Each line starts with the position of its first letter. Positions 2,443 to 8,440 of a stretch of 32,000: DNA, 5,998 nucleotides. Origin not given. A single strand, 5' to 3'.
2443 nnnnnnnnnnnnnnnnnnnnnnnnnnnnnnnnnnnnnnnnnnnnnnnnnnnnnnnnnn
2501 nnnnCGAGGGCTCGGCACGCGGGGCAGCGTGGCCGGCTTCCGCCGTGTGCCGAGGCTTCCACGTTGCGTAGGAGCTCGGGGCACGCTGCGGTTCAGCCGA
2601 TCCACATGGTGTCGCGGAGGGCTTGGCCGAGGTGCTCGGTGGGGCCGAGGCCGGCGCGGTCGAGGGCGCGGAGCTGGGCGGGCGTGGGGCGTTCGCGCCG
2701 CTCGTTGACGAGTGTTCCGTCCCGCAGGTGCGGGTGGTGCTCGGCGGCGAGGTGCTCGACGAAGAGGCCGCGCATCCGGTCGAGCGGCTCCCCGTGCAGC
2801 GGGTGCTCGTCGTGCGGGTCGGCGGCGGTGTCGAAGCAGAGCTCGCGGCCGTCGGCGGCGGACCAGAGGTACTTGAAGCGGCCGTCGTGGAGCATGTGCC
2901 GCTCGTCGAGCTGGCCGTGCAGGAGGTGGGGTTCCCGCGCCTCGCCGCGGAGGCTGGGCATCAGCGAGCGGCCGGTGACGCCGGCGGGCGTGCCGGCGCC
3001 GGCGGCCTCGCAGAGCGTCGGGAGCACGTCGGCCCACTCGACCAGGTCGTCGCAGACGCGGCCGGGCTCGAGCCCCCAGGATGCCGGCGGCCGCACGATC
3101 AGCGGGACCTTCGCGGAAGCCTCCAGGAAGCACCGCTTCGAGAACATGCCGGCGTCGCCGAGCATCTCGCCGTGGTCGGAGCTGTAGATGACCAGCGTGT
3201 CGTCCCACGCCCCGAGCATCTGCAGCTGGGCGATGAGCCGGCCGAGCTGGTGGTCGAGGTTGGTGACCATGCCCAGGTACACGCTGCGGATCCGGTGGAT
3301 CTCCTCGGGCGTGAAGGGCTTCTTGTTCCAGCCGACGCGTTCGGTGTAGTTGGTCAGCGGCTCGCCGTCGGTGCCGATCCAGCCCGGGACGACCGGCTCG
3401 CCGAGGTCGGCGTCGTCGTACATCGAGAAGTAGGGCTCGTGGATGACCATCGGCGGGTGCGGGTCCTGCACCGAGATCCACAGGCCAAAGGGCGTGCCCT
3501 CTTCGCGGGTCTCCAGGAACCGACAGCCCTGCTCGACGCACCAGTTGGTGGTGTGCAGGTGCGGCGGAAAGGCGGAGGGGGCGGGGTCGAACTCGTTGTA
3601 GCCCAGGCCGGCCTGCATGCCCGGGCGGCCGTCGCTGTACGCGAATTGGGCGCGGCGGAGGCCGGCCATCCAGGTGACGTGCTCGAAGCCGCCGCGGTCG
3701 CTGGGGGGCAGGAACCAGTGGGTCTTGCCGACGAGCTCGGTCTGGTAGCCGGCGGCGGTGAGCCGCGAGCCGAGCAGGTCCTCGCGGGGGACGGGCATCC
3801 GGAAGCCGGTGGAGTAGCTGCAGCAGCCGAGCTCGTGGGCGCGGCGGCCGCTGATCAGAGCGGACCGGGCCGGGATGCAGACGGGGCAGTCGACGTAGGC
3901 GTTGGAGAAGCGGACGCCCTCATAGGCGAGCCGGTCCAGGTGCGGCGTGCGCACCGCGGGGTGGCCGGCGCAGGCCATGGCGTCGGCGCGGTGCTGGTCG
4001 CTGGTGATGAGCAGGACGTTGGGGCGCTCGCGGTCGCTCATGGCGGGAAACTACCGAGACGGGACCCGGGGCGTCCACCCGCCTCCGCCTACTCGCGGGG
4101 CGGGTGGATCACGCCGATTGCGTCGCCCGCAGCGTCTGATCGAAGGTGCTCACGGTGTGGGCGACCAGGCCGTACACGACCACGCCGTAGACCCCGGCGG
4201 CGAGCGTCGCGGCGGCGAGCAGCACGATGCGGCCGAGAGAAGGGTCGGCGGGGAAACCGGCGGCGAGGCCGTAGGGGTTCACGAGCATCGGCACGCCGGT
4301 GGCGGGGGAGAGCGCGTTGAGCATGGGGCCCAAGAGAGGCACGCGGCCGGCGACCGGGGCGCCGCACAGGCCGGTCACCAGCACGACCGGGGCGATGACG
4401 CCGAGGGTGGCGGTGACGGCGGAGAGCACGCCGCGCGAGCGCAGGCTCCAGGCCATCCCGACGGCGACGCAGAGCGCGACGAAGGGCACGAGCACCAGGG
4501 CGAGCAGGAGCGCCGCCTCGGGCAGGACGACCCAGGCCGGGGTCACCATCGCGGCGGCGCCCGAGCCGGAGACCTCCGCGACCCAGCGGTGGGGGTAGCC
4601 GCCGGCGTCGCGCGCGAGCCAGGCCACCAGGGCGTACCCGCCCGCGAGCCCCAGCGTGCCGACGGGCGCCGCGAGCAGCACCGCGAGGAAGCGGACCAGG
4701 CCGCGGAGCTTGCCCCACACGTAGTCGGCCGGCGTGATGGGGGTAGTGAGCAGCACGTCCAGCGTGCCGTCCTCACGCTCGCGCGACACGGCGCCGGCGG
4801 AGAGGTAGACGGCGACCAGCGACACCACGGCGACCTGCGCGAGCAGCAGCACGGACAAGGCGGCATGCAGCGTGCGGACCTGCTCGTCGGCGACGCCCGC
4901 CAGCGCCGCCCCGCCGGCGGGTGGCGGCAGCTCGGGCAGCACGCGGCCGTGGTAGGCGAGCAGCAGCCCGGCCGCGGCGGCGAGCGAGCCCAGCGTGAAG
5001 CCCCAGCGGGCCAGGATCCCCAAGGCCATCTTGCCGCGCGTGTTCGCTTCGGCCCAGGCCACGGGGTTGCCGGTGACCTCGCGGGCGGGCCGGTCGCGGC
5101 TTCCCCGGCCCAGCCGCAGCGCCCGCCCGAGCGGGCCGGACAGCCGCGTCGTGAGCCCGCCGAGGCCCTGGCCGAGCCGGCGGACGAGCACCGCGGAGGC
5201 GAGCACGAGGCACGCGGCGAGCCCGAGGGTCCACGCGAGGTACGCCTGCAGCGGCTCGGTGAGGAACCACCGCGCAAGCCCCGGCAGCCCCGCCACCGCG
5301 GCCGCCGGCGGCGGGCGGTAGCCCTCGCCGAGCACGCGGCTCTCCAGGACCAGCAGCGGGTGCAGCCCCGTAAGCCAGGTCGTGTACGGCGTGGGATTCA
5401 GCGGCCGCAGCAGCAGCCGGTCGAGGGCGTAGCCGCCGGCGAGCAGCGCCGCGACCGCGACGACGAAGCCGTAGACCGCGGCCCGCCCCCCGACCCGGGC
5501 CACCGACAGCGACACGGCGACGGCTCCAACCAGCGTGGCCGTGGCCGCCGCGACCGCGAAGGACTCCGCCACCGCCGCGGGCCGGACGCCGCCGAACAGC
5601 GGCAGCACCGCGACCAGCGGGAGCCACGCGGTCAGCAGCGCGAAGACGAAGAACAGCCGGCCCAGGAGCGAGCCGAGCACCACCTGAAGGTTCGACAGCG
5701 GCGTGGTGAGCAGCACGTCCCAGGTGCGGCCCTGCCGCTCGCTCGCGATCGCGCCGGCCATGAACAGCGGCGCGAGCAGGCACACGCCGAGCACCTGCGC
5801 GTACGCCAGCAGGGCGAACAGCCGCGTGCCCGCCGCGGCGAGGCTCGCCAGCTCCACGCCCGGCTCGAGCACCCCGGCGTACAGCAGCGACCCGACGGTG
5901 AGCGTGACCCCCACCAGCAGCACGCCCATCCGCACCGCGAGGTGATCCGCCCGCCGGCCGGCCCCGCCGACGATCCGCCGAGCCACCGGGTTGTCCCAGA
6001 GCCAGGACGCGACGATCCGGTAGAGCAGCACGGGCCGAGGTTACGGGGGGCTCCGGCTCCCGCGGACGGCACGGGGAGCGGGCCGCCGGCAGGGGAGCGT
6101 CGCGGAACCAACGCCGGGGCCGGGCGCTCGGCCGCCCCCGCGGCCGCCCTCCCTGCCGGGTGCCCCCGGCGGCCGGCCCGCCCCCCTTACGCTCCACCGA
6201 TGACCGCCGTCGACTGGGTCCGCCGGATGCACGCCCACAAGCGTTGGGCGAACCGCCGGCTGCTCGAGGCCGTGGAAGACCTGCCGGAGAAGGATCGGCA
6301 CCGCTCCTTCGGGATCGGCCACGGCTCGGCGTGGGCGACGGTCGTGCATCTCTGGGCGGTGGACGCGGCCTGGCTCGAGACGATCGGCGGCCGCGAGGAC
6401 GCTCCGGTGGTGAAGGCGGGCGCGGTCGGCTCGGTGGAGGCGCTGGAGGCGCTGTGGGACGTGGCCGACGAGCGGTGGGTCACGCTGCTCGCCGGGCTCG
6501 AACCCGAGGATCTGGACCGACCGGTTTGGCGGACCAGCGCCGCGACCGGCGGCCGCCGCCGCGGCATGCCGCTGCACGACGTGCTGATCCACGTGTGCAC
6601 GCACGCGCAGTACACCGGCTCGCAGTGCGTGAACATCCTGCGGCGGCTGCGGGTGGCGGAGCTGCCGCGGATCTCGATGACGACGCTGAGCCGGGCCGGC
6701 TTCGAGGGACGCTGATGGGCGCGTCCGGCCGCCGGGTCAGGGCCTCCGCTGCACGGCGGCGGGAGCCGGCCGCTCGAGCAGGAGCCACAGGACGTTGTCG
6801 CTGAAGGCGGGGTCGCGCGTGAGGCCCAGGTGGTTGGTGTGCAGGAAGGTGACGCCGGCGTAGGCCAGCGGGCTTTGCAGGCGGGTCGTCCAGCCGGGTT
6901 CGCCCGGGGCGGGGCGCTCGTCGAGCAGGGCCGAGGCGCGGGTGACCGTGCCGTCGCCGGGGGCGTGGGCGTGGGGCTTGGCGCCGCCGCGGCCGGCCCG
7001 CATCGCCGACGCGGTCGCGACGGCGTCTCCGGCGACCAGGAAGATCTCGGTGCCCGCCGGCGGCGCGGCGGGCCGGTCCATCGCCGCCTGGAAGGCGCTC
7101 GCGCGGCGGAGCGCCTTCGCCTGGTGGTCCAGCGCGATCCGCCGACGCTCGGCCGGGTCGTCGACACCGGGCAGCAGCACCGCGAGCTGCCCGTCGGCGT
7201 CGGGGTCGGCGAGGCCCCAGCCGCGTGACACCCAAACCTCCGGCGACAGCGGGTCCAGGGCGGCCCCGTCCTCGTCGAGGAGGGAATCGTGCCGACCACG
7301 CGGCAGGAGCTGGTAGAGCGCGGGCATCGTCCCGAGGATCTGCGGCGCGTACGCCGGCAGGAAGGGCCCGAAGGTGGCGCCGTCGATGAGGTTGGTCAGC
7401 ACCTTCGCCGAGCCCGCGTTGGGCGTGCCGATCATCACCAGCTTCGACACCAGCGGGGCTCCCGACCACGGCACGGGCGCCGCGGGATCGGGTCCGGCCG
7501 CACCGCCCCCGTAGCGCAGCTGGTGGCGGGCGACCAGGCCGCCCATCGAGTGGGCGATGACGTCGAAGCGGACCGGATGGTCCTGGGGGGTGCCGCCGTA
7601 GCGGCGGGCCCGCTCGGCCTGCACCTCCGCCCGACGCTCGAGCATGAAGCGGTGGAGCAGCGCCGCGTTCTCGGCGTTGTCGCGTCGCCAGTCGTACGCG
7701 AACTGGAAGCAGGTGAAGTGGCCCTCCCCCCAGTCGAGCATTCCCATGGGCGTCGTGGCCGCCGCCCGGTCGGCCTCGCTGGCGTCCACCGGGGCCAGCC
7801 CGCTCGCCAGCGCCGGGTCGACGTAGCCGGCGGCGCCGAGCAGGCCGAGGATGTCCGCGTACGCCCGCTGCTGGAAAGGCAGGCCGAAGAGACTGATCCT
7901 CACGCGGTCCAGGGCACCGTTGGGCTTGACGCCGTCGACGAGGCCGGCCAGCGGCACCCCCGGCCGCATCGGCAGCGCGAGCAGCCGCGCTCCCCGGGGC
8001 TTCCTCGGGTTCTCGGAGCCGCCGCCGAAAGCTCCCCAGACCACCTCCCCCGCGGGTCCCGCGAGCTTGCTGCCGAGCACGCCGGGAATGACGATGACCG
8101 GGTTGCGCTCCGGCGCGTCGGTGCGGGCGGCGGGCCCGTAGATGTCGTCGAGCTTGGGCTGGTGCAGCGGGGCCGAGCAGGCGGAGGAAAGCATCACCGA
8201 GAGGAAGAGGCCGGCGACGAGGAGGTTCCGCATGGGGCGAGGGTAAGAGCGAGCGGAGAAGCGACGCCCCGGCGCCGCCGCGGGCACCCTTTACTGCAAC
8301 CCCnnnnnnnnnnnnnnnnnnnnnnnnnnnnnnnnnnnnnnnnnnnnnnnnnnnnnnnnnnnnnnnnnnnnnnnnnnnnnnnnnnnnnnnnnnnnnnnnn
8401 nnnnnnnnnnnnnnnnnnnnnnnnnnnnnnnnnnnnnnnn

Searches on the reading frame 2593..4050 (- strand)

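Call 7: search_protein_families(library=pfam, proteins=[window:2593-4050:-], max_evalue=0.01)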
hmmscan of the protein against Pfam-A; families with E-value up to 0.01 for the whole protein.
window:2593-4050:- (485 aa): 4 families
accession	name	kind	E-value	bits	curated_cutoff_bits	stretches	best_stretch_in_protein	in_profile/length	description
PF00884.28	Sulfatase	-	7.8e-41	140.8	25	1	10-351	1-300/301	Sulfatase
PF16347.10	SGSH_C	-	3e-10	40.9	29.3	1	298-373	1-74/154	N-sulphoglucosamine sulphohydrolase, C-terminal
PF01663.27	Phosphodiest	-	2.2e-07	31.2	23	1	258-296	184-222/342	Type I phosphodiesterase / nucleotide pyrophosphatase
PF07394.17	DUF1501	-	0.0072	16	27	0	261-294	267-300/390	Protein of unknown function (DUF1501)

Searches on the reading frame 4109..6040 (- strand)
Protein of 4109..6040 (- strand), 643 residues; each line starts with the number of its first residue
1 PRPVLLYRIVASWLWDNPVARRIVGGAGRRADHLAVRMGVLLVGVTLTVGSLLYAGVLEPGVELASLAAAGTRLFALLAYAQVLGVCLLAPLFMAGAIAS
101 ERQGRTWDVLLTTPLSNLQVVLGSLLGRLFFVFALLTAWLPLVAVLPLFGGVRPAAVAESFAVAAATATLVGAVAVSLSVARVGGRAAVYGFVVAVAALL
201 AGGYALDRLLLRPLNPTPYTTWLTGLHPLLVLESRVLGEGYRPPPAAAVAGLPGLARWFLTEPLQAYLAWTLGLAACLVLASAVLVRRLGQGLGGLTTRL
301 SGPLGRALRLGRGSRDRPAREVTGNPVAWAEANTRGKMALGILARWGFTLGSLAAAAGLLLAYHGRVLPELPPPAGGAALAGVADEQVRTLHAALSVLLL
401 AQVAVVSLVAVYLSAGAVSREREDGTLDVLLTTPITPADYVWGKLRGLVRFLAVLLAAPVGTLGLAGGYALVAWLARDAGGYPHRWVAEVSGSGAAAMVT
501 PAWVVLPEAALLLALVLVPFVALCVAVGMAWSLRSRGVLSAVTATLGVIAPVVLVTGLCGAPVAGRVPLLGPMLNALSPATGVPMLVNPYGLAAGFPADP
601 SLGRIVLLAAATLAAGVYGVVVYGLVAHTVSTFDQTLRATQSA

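Call 7: search_protein_families(library=pfam, proteins=[window:4109-6040:-], max_evalue=0.01)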
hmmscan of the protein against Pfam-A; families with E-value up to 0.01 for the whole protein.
window:4109-6040:- (643 aa): 4 families
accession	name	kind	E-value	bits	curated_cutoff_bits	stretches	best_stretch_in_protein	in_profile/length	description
PF12679.13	ABC2_membrane_2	-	1.3e-11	44.7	27.2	2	405-563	77-206/283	ABC-2 family transporter protein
PF12730.13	ABC2_membrane_4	-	5.8e-06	26.8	27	0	403-458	57-112/179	ABC-2 family transporter protein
PF12698.13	ABC2_membrane_3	-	2.9e-05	23.8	31.6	2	87-201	173-283/347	ABC-2 family transporter protein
PF24686.1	FLQE3_permease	-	0.00056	20.1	60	1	406-475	54-122/232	Fluoroquinolones export permease protein family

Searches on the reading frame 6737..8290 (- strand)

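Call 7: search_protein_families(library=pfam, proteins=[window:6737-8290:-], max_evalue=0.01)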
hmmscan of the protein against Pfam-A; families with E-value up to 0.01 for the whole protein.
window:6737-8290:- (517 aa): 3 families
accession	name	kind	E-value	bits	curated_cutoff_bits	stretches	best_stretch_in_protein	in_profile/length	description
PF02450.21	LCAT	-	2.8e-06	27.2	21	1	194-332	87-205/392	Lecithin:cholesterol acyltransferase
PF24096.1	DUF7379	-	0.00024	21.6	33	1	235-294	65-115/191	Domain of unknown function (DUF7379)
PF07819.20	PGAP1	-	0.0072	16.5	24.3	0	237-260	88-111/233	PGAP1-like alpha/beta domain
